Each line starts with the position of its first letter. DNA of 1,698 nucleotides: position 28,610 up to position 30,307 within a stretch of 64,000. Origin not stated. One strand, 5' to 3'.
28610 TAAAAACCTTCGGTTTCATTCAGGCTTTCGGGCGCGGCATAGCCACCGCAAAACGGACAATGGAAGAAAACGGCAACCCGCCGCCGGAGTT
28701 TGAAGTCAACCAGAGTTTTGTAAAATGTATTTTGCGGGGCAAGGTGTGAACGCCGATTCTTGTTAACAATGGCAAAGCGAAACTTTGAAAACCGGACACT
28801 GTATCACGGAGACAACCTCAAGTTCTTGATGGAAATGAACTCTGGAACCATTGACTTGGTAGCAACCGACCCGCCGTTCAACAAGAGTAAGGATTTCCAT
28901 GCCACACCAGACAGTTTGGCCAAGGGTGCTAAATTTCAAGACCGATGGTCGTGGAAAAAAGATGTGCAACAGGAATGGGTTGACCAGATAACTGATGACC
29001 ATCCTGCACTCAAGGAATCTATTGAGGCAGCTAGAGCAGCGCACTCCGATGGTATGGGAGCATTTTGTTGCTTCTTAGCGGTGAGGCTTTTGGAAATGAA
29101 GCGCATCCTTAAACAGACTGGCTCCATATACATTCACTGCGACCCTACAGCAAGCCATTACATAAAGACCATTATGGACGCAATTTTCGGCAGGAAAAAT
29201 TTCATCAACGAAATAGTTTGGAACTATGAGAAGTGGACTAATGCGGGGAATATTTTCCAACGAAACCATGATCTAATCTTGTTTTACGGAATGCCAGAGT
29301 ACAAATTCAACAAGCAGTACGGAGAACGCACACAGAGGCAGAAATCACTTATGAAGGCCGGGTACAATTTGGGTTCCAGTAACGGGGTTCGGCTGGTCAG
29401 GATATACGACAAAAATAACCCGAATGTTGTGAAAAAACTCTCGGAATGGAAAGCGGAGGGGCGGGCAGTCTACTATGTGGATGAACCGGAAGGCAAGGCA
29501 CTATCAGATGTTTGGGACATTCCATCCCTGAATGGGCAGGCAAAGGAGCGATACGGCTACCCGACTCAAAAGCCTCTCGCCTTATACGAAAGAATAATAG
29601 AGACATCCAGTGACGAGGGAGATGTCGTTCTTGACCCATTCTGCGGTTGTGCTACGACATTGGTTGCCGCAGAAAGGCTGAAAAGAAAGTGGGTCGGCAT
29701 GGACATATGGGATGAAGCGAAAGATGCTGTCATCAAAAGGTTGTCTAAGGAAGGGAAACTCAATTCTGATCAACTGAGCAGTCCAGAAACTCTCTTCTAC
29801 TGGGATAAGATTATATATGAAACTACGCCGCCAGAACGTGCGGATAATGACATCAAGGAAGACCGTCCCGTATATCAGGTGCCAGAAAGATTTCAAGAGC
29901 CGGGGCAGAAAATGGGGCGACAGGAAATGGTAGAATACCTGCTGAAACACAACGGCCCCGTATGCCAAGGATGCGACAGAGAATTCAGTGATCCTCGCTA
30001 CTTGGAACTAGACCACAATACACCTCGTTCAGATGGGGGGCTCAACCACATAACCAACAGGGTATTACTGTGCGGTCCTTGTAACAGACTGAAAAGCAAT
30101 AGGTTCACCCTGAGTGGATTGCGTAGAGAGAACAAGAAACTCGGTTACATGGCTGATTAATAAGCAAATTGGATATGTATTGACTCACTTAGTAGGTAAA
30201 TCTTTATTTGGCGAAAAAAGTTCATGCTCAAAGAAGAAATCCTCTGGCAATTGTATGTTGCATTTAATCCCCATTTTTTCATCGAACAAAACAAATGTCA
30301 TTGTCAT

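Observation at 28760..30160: Beta-class DNA methyltransferase with a C-terminal HNH nuclease fused in a single 466-aa polypeptide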

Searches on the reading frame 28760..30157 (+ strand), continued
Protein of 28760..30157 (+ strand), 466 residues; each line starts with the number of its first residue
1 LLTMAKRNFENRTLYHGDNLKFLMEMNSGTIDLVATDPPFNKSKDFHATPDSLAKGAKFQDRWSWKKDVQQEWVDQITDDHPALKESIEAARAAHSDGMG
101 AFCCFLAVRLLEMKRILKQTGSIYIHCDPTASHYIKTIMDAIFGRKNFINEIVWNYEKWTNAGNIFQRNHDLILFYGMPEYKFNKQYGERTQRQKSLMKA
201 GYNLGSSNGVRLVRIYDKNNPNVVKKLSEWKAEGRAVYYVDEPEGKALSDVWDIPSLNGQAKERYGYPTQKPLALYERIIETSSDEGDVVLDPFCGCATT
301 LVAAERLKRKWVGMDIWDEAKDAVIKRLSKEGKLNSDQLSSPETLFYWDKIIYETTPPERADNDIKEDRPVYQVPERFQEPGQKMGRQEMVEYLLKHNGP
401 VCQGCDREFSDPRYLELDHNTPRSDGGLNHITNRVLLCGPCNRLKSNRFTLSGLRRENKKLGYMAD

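Call 69: search_protein_families(library=pfam, proteins=[L111:2465-4105:+, L112:2992-4734:+, L014:4996-5940:+, L014:5943-6521:-, L030:6001-7836:+, L032:5587-7575:+], max_evalue=0.01)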
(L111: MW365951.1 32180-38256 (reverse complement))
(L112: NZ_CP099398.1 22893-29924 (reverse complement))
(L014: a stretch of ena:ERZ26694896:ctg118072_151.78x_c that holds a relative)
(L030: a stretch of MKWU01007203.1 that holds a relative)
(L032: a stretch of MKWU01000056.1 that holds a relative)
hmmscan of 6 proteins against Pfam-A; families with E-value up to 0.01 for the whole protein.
L111:2465-4105:+ (547 aa): 5 families
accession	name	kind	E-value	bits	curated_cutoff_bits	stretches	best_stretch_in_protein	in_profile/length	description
PF01555.25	N6_N4_Mtase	-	7.4e-44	150.7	26.7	1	31-361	1-213/221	DNA methylase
PF22722.2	NA-iREase1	-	2.8e-15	56.7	27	1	407-516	6-104/106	NACHT-associated inactive Restriction Endonuclease 1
PF04471.18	Mrr_cat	-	2.6e-07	31.2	21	1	402-491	5-98/115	Restriction endonuclease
PF02086.21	MethyltransfD12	-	9.9e-06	25.9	22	0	26-70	171-218/253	D12 class N6 adenine-specific DNA methyltransferase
PF03602.21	Cons_hypoth95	-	0.00082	19.5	24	0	14-48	96-131/182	Conserved hypothetical protein 95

L112:2992-4734:+ (581 aa): 5 families
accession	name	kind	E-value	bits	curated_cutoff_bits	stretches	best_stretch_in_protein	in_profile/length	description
PF01555.25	N6_N4_Mtase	-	2.3e-42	145.9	26.7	1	21-349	1-213/221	DNA methylase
PF22722.2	NA-iREase1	-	1.8e-07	31.5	27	1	405-499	20-105/106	NACHT-associated inactive Restriction Endonuclease 1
PF04471.18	Mrr_cat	-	2.7e-05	24.7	21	1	403-483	27-106/115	Restriction endonuclease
PF02086.21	MethyltransfD12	-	0.00023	21.4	22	0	13-45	168-203/253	D12 class N6 adenine-specific DNA methyltransferase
PF03602.21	Cons_hypoth95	-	0.0016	18.6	24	0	8-37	99-130/182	Conserved hypothetical protein 95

L014:4996-5940:+ (315 aa): 2 families
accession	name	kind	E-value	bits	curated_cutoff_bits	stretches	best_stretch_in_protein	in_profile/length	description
PF12762.13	DDE_Tnp_IS1595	-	1.3e-41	142.5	27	1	142-286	3-153/153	ISXO2-like transposase domain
PF12760.12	Zn_ribbon_IS1595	-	0.00033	21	25.4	1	27-73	1-45/46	Transposase zinc-ribbon domain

L014:5943-6521:- (193 aa): 0 families

L030:6001-7836:+ (612 aa): 3 families
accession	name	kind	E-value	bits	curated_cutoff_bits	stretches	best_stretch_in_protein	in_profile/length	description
PF01555.25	N6_N4_Mtase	-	8.5e-41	140.7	26.7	1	28-386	1-217/221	DNA methylase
PF01170.24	UPF0020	-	0.0011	19.1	22.3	0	345-376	23-54/197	RMKL-like, methyltransferase domain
PF03602.21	Cons_hypoth95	-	0.0039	17.3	24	0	12-52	96-138/182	Conserved hypothetical protein 95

L032:5587-7575:+ (663 aa): 4 families
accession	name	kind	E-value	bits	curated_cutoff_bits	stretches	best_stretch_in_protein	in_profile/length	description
PF01555.25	N6_N4_Mtase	-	5.4e-41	141.4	26.7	1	166-485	1-217/221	DNA methylase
PF01844.29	HNH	-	7.3e-11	42.5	21.4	1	566-609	1-45/47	HNH endonuclease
PF14279.12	HNH_5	-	4.5e-10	39.7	27.5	1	566-613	1-48/56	HNH endonuclease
PF13395.12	HNH_4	-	2.6e-05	24.5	22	1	572-612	12-52/54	HNH endonuclease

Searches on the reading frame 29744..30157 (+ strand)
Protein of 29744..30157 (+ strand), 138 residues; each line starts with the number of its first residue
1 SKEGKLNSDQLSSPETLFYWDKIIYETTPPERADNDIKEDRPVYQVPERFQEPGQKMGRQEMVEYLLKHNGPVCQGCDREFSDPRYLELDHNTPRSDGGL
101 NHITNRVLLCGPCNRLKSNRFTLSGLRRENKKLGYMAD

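Call 66: search_protein_representatives(protein=window:29744-30157:+)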
Query: 138 residues. Proteins with E-value up to 0.001 (for the whole library): 1324; up to 1e-10: 300; up to 1e-30: 33. The best 150 are listed.
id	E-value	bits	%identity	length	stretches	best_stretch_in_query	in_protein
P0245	9.9e-43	162.2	69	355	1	22-137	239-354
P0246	4.8e-41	156.7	67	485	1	21-137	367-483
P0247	2.8e-39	151.0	60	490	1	17-137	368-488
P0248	8.4e-39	149.4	59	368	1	17-136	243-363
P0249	1.8e-38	148.3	64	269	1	23-132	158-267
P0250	3.1e-38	147.6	58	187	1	18-137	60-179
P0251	9.9e-38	145.9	60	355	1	18-137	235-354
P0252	1.6e-37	145.2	63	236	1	33-136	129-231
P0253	2.5e-37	144.6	61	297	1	21-136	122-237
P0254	8.7e-37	142.9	66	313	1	30-136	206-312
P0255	1.1e-36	142.6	61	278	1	23-136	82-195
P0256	5.3e-36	140.3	58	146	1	16-137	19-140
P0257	5.8e-36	140.2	62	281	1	22-130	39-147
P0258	6.9e-36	140.0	59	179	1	11-137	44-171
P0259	7.7e-36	139.8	59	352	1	3-136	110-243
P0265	5.4e-35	137.1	67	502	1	42-137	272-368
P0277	1.0e-30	123.2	65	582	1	47-137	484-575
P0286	3.6e-29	118.2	67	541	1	53-137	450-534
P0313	6.1e-24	101.2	50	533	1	17-138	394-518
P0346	1.2e-19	87.3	56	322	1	52-137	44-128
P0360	1.7e-18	83.6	56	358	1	61-137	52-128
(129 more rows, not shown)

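Call 81: search_protein_families(library=pfam, proteins=[P0245, P0265, P0277, P0286, P0346, P0360, P0259, P0253, P0257, P0313], max_evalue=0.001)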
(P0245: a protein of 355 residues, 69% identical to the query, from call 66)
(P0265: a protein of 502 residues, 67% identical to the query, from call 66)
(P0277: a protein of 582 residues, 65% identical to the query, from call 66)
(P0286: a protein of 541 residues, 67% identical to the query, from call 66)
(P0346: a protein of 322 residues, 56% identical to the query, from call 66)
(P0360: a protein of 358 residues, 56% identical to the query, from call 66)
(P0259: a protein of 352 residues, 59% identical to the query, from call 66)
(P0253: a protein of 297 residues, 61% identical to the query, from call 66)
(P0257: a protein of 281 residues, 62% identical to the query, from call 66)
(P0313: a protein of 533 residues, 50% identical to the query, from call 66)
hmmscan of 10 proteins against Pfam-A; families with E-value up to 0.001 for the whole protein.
P0245 (355 aa): 5 families
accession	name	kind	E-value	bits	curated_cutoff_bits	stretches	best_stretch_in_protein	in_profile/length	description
PF01555.25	N6_N4_Mtase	-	7.9e-29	101.6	26.7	1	2-224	66-220/221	DNA methylase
PF01844.29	HNH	-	1.3e-09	38.4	21.4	1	291-336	1-46/47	HNH endonuclease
PF14279.12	HNH_5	-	6.9e-06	26.3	27.5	1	291-337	1-46/56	HNH endonuclease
PF02945.21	Endonuclease_7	-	8.2e-05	22.9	23.6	1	277-333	12-62/82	Recombination endonuclease VII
PF13395.12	HNH_4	-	0.00068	20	22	0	302-338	16-52/54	HNH endonuclease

P0265 (502 aa): 2 families
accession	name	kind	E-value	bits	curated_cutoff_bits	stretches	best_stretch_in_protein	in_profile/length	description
PF01555.25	N6_N4_Mtase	-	5.7e-21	75.9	26.7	1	190-263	134-210/221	DNA methylase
PF01844.29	HNH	-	4.4e-06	27.2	21.4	1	305-346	1-42/47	HNH endonuclease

P0277 (582 aa): 4 families
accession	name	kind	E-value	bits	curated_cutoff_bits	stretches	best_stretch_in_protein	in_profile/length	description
PF14470.12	bPH_3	-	7.7e-13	49.2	23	1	35-136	1-91/95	Bacterial PH domain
PF01844.29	HNH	-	7.5e-11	42.5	21.4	1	512-558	1-47/47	HNH endonuclease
PF14279.12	HNH_5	-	5.4e-08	33.1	27.5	1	512-559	1-47/56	HNH endonuclease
PF13395.12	HNH_4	-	6.3e-05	23.3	22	1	524-559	17-52/54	HNH endonuclease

P0286 (541 aa): 4 families
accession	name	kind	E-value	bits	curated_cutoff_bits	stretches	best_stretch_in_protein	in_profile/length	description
PF01844.29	HNH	-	1.9e-11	44.3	21.4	1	471-517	1-47/47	HNH endonuclease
PF14470.12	bPH_3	-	1.2e-10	42.2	23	1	44-130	1-91/95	Bacterial PH domain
PF14279.12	HNH_5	-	3.7e-07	30.4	27.5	1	471-518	1-47/56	HNH endonuclease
PF13395.12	HNH_4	-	7.4e-06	26.3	22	1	482-518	16-52/54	HNH endonuclease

P0346 (322 aa): 4 families
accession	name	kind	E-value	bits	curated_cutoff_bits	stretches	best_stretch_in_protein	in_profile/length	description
PF01844.29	HNH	-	1.6e-11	44.6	21.4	1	65-111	1-47/47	HNH endonuclease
PF14279.12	HNH_5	-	1.8e-06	28.2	27.5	1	65-112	1-47/56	HNH endonuclease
PF02945.21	Endonuclease_7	-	0.00015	22.1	23.6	1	52-107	13-62/82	Recombination endonuclease VII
PF13395.12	HNH_4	-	0.0004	20.7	22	1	76-112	16-52/54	HNH endonuclease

P0360 (358 aa): 4 families
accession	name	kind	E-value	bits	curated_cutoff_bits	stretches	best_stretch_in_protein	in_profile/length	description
PF01844.29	HNH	-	2.1e-11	44.2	21.4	1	65-111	1-47/47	HNH endonuclease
PF14279.12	HNH_5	-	3.1e-05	24.2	27.5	1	65-112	1-47/56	HNH endonuclease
PF13395.12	HNH_4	-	0.00029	21.2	22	1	76-112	16-52/54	HNH endonuclease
PF02945.21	Endonuclease_7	-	0.00042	20.6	23.6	1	52-107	13-62/82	Recombination endonuclease VII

P0259 (352 aa): 4 families
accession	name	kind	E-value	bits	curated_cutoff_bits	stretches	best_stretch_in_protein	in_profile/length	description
PF01555.25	N6_N4_Mtase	-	4.7e-20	72.9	26.7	1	13-103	123-219/221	DNA methylase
PF01844.29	HNH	-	3.1e-07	30.9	21.4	1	180-226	1-46/47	HNH endonuclease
PF02945.21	Endonuclease_7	-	0.00013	22.2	23.6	1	163-223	10-62/82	Recombination endonuclease VII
PF14279.12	HNH_5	-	0.00028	21.2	27.5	1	180-228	1-47/56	HNH endonuclease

P0253 (297 aa): 4 families
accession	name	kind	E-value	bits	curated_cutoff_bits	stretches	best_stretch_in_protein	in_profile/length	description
PF01555.25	N6_N4_Mtase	-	6.5e-22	79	26.7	1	26-110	133-219/221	DNA methylase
PF01844.29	HNH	-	1.5e-10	41.4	21.4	1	175-220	1-46/47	HNH endonuclease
PF14279.12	HNH_5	-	7.9e-06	26.1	27.5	1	175-221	1-46/56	HNH endonuclease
PF02945.21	Endonuclease_7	-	0.0001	22.6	23.6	1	158-217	10-62/82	Recombination endonuclease VII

P0257 (281 aa): 1 family
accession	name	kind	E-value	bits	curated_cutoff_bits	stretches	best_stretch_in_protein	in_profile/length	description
PF01844.29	HNH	-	5.4e-09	36.5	21.4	1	91-137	1-47/47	HNH endonuclease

P0313 (533 aa): 4 families
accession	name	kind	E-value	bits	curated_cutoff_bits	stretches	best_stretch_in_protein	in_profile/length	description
PF01555.25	N6_N4_Mtase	-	2.5e-38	132.7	26.7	1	27-372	1-217/221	DNA methylase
PF01844.29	HNH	-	1.3e-10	41.7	21.4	1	454-499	1-46/47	HNH endonuclease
PF14279.12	HNH_5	-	2.7e-07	30.9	27.5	1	454-501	1-47/56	HNH endonuclease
PF13395.12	HNH_4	-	0.00012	22.4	22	1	465-500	16-51/54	HNH endonuclease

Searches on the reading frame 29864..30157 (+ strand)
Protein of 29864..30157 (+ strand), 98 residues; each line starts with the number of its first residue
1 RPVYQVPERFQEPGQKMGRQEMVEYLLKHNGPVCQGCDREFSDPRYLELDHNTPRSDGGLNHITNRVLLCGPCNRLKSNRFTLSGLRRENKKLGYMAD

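Call 35: find_homologous_proteins(query=window:29864-30157:+, max_evalue=0.001)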
Query window:29864-30157:+ (98 aa): 230 proteins with E <= 0.001 among 230 candidates; the best 120 are listed.
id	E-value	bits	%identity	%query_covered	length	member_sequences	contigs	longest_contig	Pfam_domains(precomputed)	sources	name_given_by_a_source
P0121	3.7e-44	167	77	98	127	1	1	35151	PF01844.30,PF14279.13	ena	-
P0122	4.0e-43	164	73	98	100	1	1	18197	PF01844.30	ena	-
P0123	1.0e-42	163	75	98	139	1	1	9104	PF01844.30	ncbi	-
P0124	1.2e-42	163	76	97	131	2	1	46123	PF01844.30,PF02945.22,PF14279.13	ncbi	-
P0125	1.8e-42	162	73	98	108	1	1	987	PF01844.30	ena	-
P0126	5.8e-42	160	75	98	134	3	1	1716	PF01844.30,PF14279.13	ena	-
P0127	7.3e-42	160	74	98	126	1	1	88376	PF01844.30,PF02945.22,PF14279.13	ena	-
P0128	9.5e-42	160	74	98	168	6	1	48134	PF01844.30,PF01555.25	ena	-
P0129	1.0e-41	160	75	98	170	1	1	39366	PF01844.30,PF02945.22,PF14279.13,PF01555.25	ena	-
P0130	2.7e-41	158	73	97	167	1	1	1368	PF01844.30,PF01555.25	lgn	-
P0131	3.4e-41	158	71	98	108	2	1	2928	PF01844.30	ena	-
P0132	4.1e-41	158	71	99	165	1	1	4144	PF01844.30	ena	-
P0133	6.8e-41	157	73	98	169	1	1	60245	PF01844.30,PF02945.22,PF14279.13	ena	-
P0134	1.7e-40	156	72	97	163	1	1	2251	PF01844.30,PF01555.25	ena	-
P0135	1.9e-40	156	73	98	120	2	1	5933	PF01844.30,PF02945.22,PF14279.13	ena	-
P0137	2.3e-40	155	72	97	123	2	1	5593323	PF01844.30,PF02945.22,PF14279.13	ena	-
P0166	1.3e-38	150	68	97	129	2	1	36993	PF01844.30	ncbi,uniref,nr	ncbi:HNH endonuclease [Thioalkalivibrio sp. HK1]|uniref:HNH endonuclease n=1 Tax=Thioalkalivibrio sp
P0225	2.9e-35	139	78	82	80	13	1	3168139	PF01844.30,PF02945.22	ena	-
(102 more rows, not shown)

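Call 36: find_encoding_contigs(protein=P0137, flank=4000, max_places=1)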
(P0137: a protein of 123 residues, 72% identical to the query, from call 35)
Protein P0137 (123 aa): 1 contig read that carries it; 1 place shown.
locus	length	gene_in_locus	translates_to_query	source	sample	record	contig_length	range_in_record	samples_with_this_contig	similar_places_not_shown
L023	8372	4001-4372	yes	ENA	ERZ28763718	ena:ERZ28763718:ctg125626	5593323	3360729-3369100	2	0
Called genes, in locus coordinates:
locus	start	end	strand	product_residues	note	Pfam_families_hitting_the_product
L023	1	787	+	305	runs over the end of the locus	PF01745:IPT, PF01715:IPPT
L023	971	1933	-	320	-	PF03050:DDE_Tnp_IS66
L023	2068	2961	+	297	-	PF12762:DDE_Tnp_IS1595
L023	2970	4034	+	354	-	PF01555:N6_N4_Mtase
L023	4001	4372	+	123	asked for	PF02945:Endonuclease_7 (weak), PF01844:HNH, PF14279:HNH_5 (faint)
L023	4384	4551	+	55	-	-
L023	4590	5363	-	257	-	PF00215:OMPdecase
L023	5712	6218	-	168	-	PF20042:DUF6444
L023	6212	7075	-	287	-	PF14236:DruA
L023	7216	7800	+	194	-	PF00872:Transposase_mut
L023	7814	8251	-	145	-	PF00072:Response_reg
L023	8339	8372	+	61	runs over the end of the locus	-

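Call 37: find_encoding_contigs(protein=P0166, flank=4000, max_places=1)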
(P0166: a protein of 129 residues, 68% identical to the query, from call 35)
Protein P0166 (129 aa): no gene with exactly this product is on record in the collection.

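Call 38: find_encoding_contigs(protein=P0225, flank=4000, max_places=1)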
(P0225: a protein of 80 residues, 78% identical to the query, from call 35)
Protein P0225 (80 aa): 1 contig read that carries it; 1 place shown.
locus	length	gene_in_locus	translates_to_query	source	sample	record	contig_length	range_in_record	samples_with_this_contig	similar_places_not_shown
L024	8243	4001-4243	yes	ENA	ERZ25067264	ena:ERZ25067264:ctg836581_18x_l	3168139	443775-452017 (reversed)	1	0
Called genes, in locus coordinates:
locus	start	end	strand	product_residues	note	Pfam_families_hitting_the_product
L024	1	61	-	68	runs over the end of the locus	-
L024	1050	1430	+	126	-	PF00665:rve, PF13683:rve_3 (weak)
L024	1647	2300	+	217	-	PF12762:DDE_Tnp_IS1595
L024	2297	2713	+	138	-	-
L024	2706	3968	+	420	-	PF01555:N6_N4_Mtase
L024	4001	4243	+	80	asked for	PF02945:Endonuclease_7 (weak), PF01844:HNH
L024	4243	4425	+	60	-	-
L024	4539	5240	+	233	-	PF12760:Zn_ribbon_IS1595 (weak), PF12762:DDE_Tnp_IS1595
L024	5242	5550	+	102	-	PF05099:TerB (weak)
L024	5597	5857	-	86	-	PF10711:DUF2513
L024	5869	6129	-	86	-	-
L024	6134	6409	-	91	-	-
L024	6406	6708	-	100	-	-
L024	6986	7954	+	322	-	PF05887:Trypan_PARP, PF01298:TbpB_B_D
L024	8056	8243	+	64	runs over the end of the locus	-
